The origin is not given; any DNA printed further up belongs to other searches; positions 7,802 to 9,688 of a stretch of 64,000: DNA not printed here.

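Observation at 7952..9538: Circularly permuted cofactor-independent phosphoglycerate mutase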

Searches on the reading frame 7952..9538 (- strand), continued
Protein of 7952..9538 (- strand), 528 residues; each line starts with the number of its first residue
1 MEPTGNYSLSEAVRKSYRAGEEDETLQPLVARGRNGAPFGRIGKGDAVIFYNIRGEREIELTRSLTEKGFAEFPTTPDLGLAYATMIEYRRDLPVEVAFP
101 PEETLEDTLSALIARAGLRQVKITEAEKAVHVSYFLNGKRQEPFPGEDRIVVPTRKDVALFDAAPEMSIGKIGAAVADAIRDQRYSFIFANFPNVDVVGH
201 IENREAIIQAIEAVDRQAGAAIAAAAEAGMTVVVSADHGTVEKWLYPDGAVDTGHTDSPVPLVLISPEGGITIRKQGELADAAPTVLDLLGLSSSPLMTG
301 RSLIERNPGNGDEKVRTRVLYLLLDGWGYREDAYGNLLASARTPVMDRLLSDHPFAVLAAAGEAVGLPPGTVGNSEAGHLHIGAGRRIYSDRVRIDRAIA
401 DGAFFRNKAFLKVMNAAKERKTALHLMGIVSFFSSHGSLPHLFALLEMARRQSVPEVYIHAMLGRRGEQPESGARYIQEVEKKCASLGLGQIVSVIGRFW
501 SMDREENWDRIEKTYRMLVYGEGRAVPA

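Call 33: find_related_loci(query=A1, collection=genome_contigs, flank=6000)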
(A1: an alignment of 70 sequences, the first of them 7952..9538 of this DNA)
Query A1 (528 aa) in genome_contigs; peptide patterns used: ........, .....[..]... (x = any residue, [..] = any of these).
600 stretches matched a pattern (row limit reached: there are more); 591 encode a relative of the query (tblastn E <= 1e-3); the best 80 are kept; 80 distinct loci.
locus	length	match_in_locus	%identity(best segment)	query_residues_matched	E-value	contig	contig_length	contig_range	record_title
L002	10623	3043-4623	92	1-527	0e+0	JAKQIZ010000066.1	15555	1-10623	MAG: Deltaproteobacteria bacterium isolate USDV_maxbin.029 k141_398249, whole genome shotgun sequence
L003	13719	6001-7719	80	1-527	0e+0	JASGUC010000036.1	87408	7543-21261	MAG: Pseudomonadota bacterium isolate MAG95_MWBP c_000000057008, whole genome shotgun sequence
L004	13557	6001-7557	66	6-526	0e+0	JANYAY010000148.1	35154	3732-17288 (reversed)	MAG: Deltaproteobacteria bacterium isolate GL140_5_metabat_391 GL140_5_k141_104420, whole genome shotgun sequence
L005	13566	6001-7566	66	1-526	0e+0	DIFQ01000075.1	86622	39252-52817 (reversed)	MAG TPA_asm: Syntrophaceae bacterium UBA5744 UBA5744_contig_3729, whole genome shotgun sequence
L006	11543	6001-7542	68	9-526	0e+0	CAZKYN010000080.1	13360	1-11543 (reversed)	MAG TPA_asm: uncultured Syntrophaceae bacterium isolate binchicken_co20_89 genome assembly, contig: NODE_8665_length_133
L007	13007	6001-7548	68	9-526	0e+0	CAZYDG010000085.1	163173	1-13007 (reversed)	MAG TPA_asm: uncultured Syntrophaceae bacterium isolate SRP293105_co2_5 genome assembly, contig: k141_42364, whole genom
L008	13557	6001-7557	66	6-526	0e+0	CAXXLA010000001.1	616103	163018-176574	MAG: Smithellaceae bacterium isolate 28a06b0b-966f-4d1b-b133-abbbdd0ba6e7 genome assembly, contig: contig_1, whole genom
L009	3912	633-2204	65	1-526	0e+0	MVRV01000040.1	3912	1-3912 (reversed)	MAG: Smithella sp. PtaU1.Bin162 A4E71_contig000040, whole genome shotgun sequence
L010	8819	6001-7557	65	6-526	0e+0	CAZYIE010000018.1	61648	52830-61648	MAG TPA_asm: uncultured Smithella sp. isolate binchicken_co113_249 genome assembly, contig: NODE_521_length_61648_cov_3.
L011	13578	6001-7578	66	1-528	0e+0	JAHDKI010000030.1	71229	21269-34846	MAG: Syntrophaceae bacterium isolate LM1-B42D k141_235955, whole genome shotgun sequence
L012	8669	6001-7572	65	1-526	0e+0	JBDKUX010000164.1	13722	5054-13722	MAG: Smithella sp. isolate 8_bin.29 c_000002013350, whole genome shotgun sequence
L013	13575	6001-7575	65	1-526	0e+0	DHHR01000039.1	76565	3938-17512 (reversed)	MAG TPA_asm: Syntrophaceae bacterium UBA4767 UBA4767_contig_53, whole genome shotgun sequence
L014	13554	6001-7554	68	9-527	0e+0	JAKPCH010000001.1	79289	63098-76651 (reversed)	MAG: Deltaproteobacteria bacterium isolate JPMR_maxbin.014 k141_603183, whole genome shotgun sequence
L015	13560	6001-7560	67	1-523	0e+0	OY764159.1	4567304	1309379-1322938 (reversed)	MAG: Syntrophales bacterium isolate 28fc5764-0b9a-428c-a12f-8ca866e14e1d genome assembly, chromosome: 1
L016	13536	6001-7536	66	8-523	0e+0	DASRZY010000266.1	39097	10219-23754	MAG TPA_asm: Syntrophales bacterium isolate SMAG_U15191 k141_3472348, whole genome shotgun sequence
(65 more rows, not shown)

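Call 34: fold_search(model_id=the predicted structure, library=pdb)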
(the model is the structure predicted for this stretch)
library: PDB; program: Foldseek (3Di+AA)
matches with E <= 10: 962; with E <= 0.001: 22
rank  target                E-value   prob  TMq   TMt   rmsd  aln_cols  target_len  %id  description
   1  1ejj                  4.5e-17  1.00  0.40  0.42   6.2       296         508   38  CRYSTAL STRUCTURAL ANALYSIS OF PHOSPHOGLYCERATE MUTASE COCRYSTALLIZED WITH 3-PHOSPHOGLYCERATE (released 2001-03-02)
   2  1o99                  5.3e-17  1.00  0.41  0.42   6.1       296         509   38  CRYSTAL STRUCTURE OF THE S62A MUTANT OF PHOSPHOGLYCERATE MUTASE FROM BACILLUS STEAROTHERMOPHILUS COMPLEXED WITH 2-PHOSPH (released 2002-12-23)
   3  1o98                  5.9e-17  1.00  0.41  0.42   6.2       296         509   38  1.4A CRYSTAL STRUCTURE OF PHOSPHOGLYCERATE MUTASE FROM BACILLUS STEAROTHERMOPHILUS COMPLEXED WITH 2-PHOSPHOGLYCERATE (released 2003-05-01)
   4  2ify                  8.2e-16  1.00  0.46  0.47   4.7       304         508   34  Structure of Bacillus anthracis cofactor-independent phosphoglucerate mutase (released 2006-10-24)
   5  4my4                  2.3e-14  1.00  0.48  0.50   1.9       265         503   35  Crystal structure of phosphoglycerate mutase from Staphylococcus aureus. (released 2013-10-16)
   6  5vpu                  2.8e-14  1.00  0.40  0.41   9.4       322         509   32  Crystal Structure of 2,3-bisphosphoglycerate-independent phosphoglycerate mutase bound to 3-phosphoglycerate, from Acine (released 2017-05-24)
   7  5kgm_B                4.8e-14  1.00  0.42  0.42   6.0       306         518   32  2.95A resolution structure of Apo independent phosphoglycerate mutase from C. elegans (monoclinic form) (released 2017-04-05)
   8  5kgn_A                8.2e-14  1.00  0.46  0.46   4.7       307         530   32  1.95A resolution structure of independent phosphoglycerate mutase from C. elegans in complex with a macrocyclic peptid (released 2017-04-05)
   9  5kgm_A                8.2e-14  1.00  0.42  0.42   6.2       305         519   32  2.95A resolution structure of Apo independent phosphoglycerate mutase from C. elegans (monoclinic form) (released 2017-04-05)
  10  7tl7_B                1.1e-13  1.00  0.46  0.46   5.1       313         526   32  1.90A resolution structure of independent phosphoglycerate mutase from C. elegans in complex with a macrocyclic peptid (released 2022-08-10)
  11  7tl7_D                1.3e-13  1.00  0.47  0.48   4.3       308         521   33  1.90A resolution structure of independent phosphoglycerate mutase from C. elegans in complex with a macrocyclic peptid (released 2022-08-10)
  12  7knf_A                1.3e-13  1.00  0.45  0.47   5.0       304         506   32  1.80A resolution structure of independent Phosphoglycerate mutase from C. elegans in complex with a macrocyclic peptid (released 2021-04-07)
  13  7tl7_A                1.6e-13  1.00  0.45  0.45   4.9       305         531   32  1.90A resolution structure of independent phosphoglycerate mutase from C. elegans in complex with a macrocyclic peptid (released 2022-08-10)
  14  5kgn_B                1.7e-13  1.00  0.46  0.47   4.7       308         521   32  1.95A resolution structure of independent phosphoglycerate mutase from C. elegans in complex with a macrocyclic peptid (released 2017-04-05)
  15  7kng_A                1.9e-13  1.00  0.46  0.46   4.7       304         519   32  2.10A resolution structure of independent Phosphoglycerate mutase from C. elegans in complex with a macrocyclic peptid (released 2021-04-07)
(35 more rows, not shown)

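Call 55: find_homologous_proteins(query=P0132, max_evalue=1e-30)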
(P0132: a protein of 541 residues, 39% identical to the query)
Query P0132 (541 aa): 8000 proteins with E <= 1e-30 among 8000 candidates; the best 120 are listed.
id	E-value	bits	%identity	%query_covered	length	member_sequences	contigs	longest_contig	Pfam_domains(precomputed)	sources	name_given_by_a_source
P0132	0.0e+0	1224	100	100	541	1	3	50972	PF06415.19,PF01676.24,PF01663.28,PF00884.29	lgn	-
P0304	0.0e+0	1062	85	100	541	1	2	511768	PF06415.19,PF01676.24,PF01663.28,PF00884.29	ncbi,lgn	-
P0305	0.0e+0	1056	84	100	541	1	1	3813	PF06415.19,PF01676.24,PF01663.28,PF00884.29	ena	-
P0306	0.0e+0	1035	83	100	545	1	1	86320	PF06415.19,PF01676.24,PF01663.28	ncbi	-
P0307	2.9e-232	790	75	83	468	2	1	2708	PF06415.19,PF01676.24,PF01663.28,PF00884.29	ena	-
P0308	7.8e-220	749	76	79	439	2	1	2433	PF06415.19,PF00245.26,PF01676.24,PF01663.28,PF00884.29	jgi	-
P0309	1.3e-154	534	53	55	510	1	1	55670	PF06415.19,PF01676.24,PF01663.28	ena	-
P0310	6.3e-154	531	51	55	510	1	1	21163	PF06415.19,PF01676.24,PF01663.28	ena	-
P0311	7.2e-154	531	47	57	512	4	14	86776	PF06415.19,PF01676.24,PF01663.28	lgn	-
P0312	3.3e-153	529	52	55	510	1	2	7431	PF06415.19,PF01676.24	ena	-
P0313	1.1e-152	527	51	57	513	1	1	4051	PF06415.19,PF01676.24,PF01663.28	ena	-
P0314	2.0e-152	526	51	55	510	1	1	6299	PF06415.19,PF01676.24,PF01663.28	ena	-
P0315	2.1e-152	526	51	55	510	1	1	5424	PF06415.19,PF01676.24,PF01663.28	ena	-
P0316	2.2e-152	526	51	55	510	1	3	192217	PF06415.19,PF01676.24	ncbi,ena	-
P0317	2.7e-152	526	51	56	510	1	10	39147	PF06415.19,PF01676.24,PF01663.28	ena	-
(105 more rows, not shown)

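Call 59: find_encoding_contigs(protein=P0304, flank=8000, max_places=2)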
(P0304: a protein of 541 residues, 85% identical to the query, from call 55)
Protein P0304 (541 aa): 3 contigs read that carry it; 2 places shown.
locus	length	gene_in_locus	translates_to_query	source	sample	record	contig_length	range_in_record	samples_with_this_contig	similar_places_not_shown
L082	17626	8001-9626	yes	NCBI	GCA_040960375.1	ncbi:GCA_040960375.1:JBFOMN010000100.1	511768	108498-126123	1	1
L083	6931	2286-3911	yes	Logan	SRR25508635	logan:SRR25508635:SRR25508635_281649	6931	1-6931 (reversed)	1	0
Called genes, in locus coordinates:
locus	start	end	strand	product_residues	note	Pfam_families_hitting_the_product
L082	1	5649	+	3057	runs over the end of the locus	PF00004:AAA (weak), PF07724:AAA_2, PF07728:AAA_5, PF10431:ClpB_D2-small, PF00004:AAA, PF07724:AAA_2, PF07728:AAA_5, PF10431:ClpB_D2-small, +10 more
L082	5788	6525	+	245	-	PF02661:Fic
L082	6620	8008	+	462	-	PF00342:PGI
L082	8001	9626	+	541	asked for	PF06415:iPGM_N, PF01676:Metalloenzyme, PF01663:Phosphodiest (weak), PF00884:Sulfatase (weak), PF01676:Metalloenzyme, PF06415:iPGM_N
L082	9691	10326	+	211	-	PF02163:Peptidase_M50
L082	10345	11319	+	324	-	PF00579:tRNA-synt_1b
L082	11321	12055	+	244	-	PF02616:SMC_ScpA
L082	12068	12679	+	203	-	PF04079:SMC_ScpB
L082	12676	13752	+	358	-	PF01817:CM_2, PF00800:PDT, PF01842:ACT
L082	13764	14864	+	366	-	PF00155:Aminotran_1_2, PF00266:Aminotran_5 (weak)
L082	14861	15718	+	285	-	PF02826:2-Hacid_dh_C (faint), PF03807:F420_oxidored, PF02153:PDH_N, PF20463:PDH_C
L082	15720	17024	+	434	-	PF00275:EPSP_synthase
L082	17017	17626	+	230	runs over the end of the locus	PF02224:Cytidylate_kin, PF13189:Cytidylate_kin2, PF13207:AAA_17 (weak), PF13238:AAA_18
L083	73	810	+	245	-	PF02661:Fic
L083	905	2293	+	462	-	PF00342:PGI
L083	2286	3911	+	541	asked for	PF06415:iPGM_N, PF01676:Metalloenzyme, PF01663:Phosphodiest (weak), PF00884:Sulfatase (weak), PF01676:Metalloenzyme, PF06415:iPGM_N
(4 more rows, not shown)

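Call 65: find_homologous_proteins(query=A2, max_evalue=1e-30)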
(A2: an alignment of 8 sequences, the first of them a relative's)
Query A2 (8 sequences) (525 aa, profile of the alignment): 7996 proteins with E <= 1e-30 among 8000 candidates; the best 120 are listed.
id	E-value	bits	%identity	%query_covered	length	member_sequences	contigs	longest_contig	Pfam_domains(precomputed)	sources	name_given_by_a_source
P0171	1.7e-235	801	41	96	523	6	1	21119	PF06415.19,PF01676.24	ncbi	-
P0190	1.2e-228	778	100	100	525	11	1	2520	PF06415.19,PF01676.24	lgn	-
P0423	3.7e-225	766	49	97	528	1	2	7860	PF06415.19,PF01676.24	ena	-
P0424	1.3e-224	765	50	96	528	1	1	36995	PF06415.19,PF01676.24,PF00884.29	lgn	-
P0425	2.4e-224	764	50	97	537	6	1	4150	PF06415.19,PF01676.24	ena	-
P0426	4.3e-224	763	49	96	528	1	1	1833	PF06415.19,PF01676.24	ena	-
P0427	1.8e-223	761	52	96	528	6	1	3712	PF06415.19,PF01676.24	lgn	-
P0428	2.0e-223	761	49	99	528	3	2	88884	PF06415.19,PF01676.24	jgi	jgi:2,3-bisphosphoglycerate-independent phosphoglycerate mutase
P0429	2.0e-223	761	53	98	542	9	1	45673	PF06415.19,PF01676.24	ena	-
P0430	2.3e-223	760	52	96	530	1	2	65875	PF06415.19,PF01676.24,PF00884.29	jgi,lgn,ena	jgi:2,3-bisphosphoglycerate-independent phosphoglycerate mutase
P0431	6.5e-223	759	49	96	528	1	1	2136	PF06415.19,PF01676.24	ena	-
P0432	8.1e-223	759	50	98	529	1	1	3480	PF06415.19,PF01676.24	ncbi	-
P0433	1.8e-222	758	50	96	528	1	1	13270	PF06415.19,PF01676.24,PF00884.29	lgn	-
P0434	2.4e-222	757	49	97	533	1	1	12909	PF06415.19,PF01676.24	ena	-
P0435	2.6e-222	757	49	98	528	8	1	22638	PF06415.19,PF01676.24,PF00884.29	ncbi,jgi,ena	-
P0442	7.5e-222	755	48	98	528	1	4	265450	PF06415.19,PF01676.24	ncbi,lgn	-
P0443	8.7e-222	755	52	98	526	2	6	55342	PF06415.19,PF01676.24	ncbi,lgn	-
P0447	2.0e-221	754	51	96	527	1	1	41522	PF06415.19,PF01676.24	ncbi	-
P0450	3.0e-221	754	50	96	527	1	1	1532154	PF06415.19,PF01676.24,PF00884.29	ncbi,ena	-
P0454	9.3e-221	752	51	97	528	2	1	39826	PF06415.19,PF01676.24,PF00884.29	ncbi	-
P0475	6.3e-220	749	48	96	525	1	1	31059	PF06415.19,PF01676.24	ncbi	-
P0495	2.6e-219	747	50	96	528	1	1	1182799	PF06415.19,PF01676.24,PF00884.29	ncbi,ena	-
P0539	5.0e-218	743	89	100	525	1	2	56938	PF06415.19,PF01676.24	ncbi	-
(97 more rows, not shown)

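Call 66: list_cluster_members(proteins=[P0171, P0435, P0442, P0443, P0447, P0450, P0454, P0475, P0495, P0539])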
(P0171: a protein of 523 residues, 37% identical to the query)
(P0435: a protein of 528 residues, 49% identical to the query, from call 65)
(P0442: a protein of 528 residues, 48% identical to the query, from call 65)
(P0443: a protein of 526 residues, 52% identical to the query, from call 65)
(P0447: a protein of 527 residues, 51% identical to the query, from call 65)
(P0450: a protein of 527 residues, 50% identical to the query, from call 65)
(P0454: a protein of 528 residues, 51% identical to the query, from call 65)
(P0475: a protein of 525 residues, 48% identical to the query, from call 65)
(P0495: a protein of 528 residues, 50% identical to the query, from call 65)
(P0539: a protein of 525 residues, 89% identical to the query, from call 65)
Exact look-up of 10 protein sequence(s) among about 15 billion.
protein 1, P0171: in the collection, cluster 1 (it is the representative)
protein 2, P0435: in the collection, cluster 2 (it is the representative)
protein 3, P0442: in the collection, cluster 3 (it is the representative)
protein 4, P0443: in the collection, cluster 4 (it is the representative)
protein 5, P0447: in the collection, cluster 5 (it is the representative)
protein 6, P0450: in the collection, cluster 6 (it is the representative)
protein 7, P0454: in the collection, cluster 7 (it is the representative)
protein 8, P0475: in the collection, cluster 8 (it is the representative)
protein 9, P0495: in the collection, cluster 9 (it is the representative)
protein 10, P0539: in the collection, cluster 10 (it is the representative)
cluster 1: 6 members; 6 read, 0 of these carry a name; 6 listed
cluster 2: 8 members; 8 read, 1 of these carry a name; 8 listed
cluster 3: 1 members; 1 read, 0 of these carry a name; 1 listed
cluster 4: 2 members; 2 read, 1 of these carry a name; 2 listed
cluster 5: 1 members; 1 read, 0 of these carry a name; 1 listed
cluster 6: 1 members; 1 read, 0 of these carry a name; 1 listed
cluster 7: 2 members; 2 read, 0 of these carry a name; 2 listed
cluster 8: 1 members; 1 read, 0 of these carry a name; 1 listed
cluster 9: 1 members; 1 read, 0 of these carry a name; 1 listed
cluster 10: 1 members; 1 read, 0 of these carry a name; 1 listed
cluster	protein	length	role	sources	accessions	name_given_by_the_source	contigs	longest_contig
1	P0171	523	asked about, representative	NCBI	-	-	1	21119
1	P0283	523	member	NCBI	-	-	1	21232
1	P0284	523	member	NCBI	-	-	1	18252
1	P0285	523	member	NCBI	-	-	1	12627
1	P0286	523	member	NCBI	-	-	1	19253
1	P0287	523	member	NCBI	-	-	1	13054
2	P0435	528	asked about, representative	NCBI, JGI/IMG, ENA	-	-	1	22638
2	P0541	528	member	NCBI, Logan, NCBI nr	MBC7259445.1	MAG: sulfatase-like hydrolase/transferase [Chloroflexi bacterium] | sulfatase-like hydrolase/transferase [Chloroflexota bacterium]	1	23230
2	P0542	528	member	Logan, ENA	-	-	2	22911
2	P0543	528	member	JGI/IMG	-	-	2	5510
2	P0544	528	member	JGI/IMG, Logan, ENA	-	-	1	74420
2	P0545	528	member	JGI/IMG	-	-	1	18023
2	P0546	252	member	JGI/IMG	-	-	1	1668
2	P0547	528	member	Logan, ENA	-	-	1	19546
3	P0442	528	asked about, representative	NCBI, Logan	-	-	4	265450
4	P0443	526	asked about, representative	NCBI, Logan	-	-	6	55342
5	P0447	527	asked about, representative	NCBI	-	-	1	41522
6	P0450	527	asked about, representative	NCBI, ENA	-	-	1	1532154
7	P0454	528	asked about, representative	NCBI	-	-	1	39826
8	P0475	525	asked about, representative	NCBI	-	-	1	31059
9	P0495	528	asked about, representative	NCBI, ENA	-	-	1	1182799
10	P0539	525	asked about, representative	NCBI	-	-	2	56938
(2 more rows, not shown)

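Call 67: find_encoding_contigs(protein=P0450, flank=7000, max_places=1)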
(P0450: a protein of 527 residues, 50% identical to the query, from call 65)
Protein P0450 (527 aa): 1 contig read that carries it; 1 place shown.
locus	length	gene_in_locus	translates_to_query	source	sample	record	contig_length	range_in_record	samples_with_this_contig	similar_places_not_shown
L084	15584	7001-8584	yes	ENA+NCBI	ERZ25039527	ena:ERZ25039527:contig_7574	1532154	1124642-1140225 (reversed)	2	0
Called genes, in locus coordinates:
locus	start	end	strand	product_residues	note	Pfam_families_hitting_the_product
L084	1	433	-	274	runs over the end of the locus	PF01261:AP_endonuc_2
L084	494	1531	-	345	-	PF01408:GFO_IDH_MocA, PF02894:GFO_IDH_MocA_C, PF22725:GFO_IDH_MocA_C3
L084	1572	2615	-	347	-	PF08240:ADH_N, PF00107:ADH_zinc_N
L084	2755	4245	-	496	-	PF16257:UxaE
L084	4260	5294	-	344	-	PF00356:LacI, PF01381:HTH_3 (faint), PF00532:Peripla_BP_1, PF13407:Peripla_BP_4, PF13377:Peripla_BP_3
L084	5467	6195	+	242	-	PF00702:Hydrolase, PF13419:HAD_2, PF13242:Hydrolase_like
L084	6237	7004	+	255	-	PF00702:Hydrolase, PF13419:HAD_2, PF13242:Hydrolase_like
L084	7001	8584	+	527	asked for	PF06415:iPGM_N, PF01676:Metalloenzyme, PF00884:Sulfatase, PF01676:Metalloenzyme, PF06415:iPGM_N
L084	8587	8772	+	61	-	-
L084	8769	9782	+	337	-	PF00485:PRK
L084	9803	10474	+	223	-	PF01676:Metalloenzyme, PF10143:PhosphMutase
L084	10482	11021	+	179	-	PF01676:Metalloenzyme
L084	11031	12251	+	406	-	PF00485:PRK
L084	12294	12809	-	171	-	PF00072:Response_reg, PF00486:Trans_reg_C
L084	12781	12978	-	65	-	PF00072:Response_reg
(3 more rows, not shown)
